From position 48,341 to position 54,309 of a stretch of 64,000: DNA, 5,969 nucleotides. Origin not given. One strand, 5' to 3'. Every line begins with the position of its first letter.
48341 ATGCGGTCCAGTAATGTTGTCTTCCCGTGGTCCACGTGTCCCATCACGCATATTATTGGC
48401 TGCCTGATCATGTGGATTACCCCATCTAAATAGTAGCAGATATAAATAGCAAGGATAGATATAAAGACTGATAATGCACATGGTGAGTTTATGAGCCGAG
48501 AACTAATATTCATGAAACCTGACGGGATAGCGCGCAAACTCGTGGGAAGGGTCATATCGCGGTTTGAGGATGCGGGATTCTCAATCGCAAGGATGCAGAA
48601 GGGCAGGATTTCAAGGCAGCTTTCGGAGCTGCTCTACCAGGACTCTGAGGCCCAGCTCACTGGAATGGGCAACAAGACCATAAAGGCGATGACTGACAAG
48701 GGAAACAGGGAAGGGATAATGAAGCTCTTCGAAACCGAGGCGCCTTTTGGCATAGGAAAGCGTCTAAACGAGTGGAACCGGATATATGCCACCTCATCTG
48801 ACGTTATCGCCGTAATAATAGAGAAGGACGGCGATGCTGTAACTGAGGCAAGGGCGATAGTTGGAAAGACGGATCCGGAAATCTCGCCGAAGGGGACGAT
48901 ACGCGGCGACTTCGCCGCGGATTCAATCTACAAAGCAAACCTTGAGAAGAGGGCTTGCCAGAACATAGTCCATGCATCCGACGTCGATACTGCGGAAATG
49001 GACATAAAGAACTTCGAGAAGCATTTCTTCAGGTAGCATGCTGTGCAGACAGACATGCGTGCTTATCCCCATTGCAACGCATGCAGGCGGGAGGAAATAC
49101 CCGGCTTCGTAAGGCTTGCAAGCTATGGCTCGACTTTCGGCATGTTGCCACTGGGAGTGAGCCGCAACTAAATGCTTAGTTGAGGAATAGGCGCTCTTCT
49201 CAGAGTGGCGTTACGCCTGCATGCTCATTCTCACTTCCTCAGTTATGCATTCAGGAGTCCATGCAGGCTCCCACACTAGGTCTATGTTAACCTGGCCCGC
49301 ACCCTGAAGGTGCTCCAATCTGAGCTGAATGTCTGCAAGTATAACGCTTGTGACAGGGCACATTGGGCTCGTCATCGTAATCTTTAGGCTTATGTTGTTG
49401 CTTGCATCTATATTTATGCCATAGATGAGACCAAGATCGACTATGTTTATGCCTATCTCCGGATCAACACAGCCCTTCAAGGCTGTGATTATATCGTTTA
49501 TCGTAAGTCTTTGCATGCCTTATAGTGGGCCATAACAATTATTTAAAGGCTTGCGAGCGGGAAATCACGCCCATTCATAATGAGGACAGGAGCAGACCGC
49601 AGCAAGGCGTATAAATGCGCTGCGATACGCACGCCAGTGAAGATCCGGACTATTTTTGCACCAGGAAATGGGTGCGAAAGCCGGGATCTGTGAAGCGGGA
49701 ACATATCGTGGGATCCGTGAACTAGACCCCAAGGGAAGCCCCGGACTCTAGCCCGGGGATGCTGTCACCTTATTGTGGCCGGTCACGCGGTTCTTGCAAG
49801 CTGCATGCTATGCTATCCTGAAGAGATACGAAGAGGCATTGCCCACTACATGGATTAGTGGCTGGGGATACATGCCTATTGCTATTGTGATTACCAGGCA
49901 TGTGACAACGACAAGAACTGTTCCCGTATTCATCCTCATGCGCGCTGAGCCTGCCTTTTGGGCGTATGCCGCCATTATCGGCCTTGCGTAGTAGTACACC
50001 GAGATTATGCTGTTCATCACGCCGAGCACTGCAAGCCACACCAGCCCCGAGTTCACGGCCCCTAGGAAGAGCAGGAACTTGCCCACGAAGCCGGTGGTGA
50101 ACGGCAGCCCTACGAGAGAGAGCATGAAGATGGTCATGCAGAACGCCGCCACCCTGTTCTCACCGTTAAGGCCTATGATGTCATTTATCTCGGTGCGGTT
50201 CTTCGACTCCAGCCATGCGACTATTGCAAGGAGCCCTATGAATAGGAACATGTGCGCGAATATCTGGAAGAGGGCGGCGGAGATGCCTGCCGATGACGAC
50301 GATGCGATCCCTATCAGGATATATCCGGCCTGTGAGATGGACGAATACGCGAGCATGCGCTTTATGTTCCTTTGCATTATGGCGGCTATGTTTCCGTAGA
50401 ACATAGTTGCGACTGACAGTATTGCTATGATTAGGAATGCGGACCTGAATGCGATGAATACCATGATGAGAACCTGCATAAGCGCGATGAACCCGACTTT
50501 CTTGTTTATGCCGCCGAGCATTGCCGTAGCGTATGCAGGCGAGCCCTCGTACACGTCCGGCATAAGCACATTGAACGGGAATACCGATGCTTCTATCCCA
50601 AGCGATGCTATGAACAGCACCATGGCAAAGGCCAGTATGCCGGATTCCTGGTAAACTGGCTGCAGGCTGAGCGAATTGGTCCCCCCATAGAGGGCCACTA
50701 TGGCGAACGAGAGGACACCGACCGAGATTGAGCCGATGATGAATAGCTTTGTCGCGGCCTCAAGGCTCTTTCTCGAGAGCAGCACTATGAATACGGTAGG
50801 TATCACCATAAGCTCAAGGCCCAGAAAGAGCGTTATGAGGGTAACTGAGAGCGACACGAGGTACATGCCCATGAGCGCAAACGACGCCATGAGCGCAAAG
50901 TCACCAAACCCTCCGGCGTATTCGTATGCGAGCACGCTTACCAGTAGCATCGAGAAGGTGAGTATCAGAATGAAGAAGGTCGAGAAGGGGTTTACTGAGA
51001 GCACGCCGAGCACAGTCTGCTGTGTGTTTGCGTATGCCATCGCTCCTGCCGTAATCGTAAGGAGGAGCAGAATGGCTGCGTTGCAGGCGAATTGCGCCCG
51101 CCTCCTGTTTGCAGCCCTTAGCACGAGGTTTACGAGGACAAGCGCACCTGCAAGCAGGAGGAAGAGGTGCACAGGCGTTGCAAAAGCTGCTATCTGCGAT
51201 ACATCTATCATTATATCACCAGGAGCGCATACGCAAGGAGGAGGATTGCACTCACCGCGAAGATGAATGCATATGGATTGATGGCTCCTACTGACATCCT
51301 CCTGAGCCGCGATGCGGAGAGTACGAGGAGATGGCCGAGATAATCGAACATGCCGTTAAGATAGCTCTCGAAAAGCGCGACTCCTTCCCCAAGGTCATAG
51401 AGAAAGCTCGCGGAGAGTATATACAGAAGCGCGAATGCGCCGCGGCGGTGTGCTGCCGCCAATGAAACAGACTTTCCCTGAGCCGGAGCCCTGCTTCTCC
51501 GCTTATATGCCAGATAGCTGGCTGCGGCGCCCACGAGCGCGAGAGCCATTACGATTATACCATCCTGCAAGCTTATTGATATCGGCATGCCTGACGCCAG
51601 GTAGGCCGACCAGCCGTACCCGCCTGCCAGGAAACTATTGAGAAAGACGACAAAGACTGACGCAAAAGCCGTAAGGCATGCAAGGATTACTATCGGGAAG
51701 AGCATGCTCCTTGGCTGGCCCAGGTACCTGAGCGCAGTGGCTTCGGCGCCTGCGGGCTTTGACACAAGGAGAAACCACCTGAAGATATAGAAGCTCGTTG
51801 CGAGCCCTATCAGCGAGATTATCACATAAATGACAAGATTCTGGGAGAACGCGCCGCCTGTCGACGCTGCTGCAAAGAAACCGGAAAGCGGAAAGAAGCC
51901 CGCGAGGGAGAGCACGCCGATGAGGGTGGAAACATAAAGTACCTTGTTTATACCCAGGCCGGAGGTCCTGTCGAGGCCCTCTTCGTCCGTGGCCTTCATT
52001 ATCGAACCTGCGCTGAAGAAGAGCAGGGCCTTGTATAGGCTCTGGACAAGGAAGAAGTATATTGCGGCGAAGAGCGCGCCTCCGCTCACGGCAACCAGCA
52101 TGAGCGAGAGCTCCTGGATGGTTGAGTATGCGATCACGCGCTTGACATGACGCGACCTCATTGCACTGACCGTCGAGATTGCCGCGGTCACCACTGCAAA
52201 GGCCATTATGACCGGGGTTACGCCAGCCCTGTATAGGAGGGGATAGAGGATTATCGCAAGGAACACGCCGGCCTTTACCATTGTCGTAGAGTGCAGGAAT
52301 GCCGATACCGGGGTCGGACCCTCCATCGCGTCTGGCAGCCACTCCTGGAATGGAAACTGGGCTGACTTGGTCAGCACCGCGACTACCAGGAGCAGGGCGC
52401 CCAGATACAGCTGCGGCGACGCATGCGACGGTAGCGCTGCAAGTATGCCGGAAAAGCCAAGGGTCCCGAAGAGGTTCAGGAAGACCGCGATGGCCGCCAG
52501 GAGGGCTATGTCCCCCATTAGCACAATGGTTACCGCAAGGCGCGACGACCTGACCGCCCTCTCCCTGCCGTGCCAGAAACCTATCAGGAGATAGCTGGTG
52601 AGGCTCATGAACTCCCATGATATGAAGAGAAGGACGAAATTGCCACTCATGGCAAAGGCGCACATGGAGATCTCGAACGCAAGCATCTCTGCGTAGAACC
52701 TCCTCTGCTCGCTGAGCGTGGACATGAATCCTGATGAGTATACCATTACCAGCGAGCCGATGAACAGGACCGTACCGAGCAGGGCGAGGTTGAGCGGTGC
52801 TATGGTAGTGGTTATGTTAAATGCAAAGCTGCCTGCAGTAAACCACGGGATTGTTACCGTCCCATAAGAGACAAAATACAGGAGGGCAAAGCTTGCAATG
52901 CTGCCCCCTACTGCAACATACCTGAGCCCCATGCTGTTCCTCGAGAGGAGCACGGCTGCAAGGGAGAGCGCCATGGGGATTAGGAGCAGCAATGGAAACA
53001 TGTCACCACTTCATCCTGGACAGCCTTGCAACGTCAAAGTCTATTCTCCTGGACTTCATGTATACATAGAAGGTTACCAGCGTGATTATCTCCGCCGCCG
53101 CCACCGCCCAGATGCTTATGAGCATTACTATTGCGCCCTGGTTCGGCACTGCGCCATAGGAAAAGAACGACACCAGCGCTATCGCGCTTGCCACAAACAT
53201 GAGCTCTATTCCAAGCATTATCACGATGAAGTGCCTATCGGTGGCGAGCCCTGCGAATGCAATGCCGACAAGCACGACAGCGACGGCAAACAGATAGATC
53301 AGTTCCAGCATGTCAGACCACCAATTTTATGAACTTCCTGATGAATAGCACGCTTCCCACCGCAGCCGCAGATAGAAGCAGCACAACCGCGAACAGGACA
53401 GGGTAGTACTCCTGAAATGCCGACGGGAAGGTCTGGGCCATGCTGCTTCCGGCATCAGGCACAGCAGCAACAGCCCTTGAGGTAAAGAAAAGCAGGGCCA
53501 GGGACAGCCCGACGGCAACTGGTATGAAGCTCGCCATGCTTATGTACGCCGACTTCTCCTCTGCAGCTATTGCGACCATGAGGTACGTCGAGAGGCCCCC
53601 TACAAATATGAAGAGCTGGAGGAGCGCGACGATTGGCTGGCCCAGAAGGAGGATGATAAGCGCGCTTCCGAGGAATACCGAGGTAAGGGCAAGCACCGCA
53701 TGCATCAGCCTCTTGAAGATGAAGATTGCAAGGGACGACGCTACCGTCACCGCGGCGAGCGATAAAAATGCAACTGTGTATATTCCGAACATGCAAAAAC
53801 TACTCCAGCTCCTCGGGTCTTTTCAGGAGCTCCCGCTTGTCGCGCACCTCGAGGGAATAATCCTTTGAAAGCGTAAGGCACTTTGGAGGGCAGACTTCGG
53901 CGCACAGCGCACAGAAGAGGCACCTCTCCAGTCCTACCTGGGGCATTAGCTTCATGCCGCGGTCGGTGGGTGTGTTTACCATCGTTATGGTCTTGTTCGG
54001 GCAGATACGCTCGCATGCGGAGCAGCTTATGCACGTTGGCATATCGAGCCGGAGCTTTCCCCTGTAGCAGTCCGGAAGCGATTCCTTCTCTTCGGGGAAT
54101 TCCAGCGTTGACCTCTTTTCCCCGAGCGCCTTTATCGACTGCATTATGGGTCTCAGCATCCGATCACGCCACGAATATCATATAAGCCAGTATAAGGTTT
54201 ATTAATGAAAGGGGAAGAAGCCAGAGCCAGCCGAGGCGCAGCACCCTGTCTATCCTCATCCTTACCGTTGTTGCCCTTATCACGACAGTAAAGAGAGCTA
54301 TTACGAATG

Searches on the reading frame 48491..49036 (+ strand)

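Call 73: search_protein_families(library=pfam, proteins=[window:48491-49036:+], max_evalue=0.001)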
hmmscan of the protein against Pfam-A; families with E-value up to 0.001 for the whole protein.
window:48491-49036:+ (181 aa): 1 family
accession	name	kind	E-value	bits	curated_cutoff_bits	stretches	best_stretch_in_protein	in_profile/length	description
PF00334.24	NDK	-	2.2e-23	83.1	27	2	99-174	63-128/135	Nucleoside diphosphate kinase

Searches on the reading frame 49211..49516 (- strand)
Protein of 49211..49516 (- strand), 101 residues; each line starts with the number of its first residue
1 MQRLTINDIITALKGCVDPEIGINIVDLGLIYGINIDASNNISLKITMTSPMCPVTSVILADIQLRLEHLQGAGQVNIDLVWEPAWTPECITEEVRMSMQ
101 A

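Call 73: search_protein_families(library=pfam, proteins=[window:49211-49516:-], max_evalue=0.001)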
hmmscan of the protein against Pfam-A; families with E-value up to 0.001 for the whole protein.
window:49211-49516:- (101 aa): 1 family
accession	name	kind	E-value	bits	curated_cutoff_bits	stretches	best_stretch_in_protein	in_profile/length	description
PF01883.24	FeS_assembly_P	-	2.9e-17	63.2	23.5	1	8-77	3-72/73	Iron-sulfur cluster assembly protein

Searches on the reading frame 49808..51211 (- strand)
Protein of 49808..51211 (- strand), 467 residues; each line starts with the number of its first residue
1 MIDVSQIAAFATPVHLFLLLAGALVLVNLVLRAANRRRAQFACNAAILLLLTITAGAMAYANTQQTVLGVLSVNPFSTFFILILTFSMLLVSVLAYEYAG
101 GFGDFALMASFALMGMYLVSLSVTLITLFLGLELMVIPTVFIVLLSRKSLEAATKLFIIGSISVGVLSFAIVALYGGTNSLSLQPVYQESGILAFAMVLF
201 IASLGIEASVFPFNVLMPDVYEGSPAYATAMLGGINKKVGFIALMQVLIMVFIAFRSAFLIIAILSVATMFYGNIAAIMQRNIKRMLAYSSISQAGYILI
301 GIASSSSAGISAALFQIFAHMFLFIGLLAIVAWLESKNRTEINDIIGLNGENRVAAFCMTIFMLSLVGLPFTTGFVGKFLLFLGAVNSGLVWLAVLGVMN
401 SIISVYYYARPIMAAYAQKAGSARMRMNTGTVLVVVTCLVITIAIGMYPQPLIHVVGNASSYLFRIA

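Call 20: search_protein_families(library=pfam, proteins=[window:49808-51211:-])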
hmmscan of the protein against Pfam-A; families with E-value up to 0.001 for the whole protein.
window:49808-51211:- (467 aa): 1 family
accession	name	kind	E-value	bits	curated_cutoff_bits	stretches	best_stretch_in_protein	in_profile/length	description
PF00361.26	Proton_antipo_M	-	3.3e-54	184.5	21.5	1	124-404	3-294/294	NADH:quinone oxidoreductase/Mrp antiporter, TM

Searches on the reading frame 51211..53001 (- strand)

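Call 20: search_protein_families(library=pfam, proteins=[window:51211-53001:-])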
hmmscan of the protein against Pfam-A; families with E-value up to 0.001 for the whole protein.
window:51211-53001:- (596 aa): 2 families
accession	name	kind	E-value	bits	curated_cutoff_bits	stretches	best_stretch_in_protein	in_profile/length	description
PF00361.26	Proton_antipo_M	-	5.3e-47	160.9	21.5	1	119-395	1-286/294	NADH:quinone oxidoreductase/Mrp antiporter, TM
PF00662.26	Proton_antipo_N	-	9.2e-09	35.5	24.5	1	53-103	1-51/51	NADH-Ubiquinone oxidoreductase (complex I), chain 5 N-terminus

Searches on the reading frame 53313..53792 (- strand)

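Call 20: search_protein_families(library=pfam, proteins=[window:53313-53792:-])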
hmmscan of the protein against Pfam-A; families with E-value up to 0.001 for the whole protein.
window:53313-53792:- (159 aa): 1 family
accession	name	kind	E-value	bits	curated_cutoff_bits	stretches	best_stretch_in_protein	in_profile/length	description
PF00499.25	Oxidored_q3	-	7.7e-08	32.6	33.2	1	19-148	1-144/146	NADH-ubiquinone/plastoquinone oxidoreductase chain 6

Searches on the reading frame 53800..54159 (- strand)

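Call 20: search_protein_families(library=pfam, proteins=[window:53800-54159:-])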
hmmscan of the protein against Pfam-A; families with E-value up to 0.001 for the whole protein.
window:53800-54159:- (119 aa): 7 families
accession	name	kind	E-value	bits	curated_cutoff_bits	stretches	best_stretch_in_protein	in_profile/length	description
PF12838.12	Fer4_7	-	3.2e-09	37.6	27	1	42-93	1-51/52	4Fe-4S dicluster domain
PF14697.11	Fer4_21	-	4.2e-08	33.6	35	1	39-97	4-59/59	4Fe-4S dicluster domain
PF00037.32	Fer4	-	5.3e-08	32.8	21.1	1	42-59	7-24/24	4Fe-4S binding domain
PF13187.11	Fer4_9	-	7.6e-08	32.7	27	1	43-94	2-51/52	4Fe-4S dicluster domain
PF13237.11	Fer4_10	-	1.5e-06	28.5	25.5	1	36-91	2-53/53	4Fe-4S dicluster domain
PF13484.11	Fer4_16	-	5.3e-06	27.6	30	0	42-61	1-20/66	4Fe-4S double cluster binding domain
PF12797.12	Fer4_2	-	9.6e-05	22.6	24.5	0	37-54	4-21/22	4Fe-4S binding domain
